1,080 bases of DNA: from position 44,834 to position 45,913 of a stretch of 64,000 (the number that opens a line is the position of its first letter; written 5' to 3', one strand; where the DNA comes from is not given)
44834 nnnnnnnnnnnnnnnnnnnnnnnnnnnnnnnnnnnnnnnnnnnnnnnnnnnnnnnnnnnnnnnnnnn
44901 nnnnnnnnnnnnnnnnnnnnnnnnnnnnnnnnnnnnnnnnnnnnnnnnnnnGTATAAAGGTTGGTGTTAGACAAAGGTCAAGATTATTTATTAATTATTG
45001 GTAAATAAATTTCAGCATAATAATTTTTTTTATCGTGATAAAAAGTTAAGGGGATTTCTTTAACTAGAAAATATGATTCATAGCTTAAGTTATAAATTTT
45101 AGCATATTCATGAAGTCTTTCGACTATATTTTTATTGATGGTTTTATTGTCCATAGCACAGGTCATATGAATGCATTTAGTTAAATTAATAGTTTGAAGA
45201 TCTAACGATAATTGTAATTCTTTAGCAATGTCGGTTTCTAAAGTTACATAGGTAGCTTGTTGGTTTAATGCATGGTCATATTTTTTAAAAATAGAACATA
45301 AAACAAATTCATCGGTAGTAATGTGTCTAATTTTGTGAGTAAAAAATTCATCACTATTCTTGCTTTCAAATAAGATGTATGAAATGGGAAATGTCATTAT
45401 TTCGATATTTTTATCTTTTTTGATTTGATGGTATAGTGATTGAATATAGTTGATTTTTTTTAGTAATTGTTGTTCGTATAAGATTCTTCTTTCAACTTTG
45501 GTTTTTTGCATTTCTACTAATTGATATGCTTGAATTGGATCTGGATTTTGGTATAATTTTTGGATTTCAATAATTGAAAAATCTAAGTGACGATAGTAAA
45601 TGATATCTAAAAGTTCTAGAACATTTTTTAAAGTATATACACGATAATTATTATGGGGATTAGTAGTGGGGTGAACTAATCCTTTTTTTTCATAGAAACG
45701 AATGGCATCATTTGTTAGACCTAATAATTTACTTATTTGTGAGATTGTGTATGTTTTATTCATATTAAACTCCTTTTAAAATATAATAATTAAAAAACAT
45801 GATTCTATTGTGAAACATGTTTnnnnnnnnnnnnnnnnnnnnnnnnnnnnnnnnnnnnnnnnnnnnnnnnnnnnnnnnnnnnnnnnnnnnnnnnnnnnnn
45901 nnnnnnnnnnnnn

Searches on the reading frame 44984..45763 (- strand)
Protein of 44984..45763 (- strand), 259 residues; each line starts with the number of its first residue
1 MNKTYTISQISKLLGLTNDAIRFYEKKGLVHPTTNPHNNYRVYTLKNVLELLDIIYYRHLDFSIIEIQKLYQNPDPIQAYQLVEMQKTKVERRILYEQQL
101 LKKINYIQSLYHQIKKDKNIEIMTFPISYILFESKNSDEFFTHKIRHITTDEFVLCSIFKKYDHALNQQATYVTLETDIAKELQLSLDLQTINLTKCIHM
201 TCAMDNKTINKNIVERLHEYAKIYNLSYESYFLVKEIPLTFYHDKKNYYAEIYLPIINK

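Call 57: search_protein_families(library=pfam, proteins=[window:44984-45763:-], max_evalue=0.00001)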
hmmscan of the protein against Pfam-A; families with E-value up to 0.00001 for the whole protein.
window:44984-45763:- (259 aa): 2 families
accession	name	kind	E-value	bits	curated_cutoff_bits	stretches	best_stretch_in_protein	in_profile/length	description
PF13411.12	MerR_1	-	8.9e-16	58.2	21.6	1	5-72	1-67/69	MerR HTH family regulatory protein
PF00376.29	MerR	-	4.5e-12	46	28.2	1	6-43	1-38/38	MerR family regulatory protein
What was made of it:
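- On GlnR/TnrA-regulated promoter: The only MerR protein in the window is 259 aa (44984-45763, minus strand; call 57).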
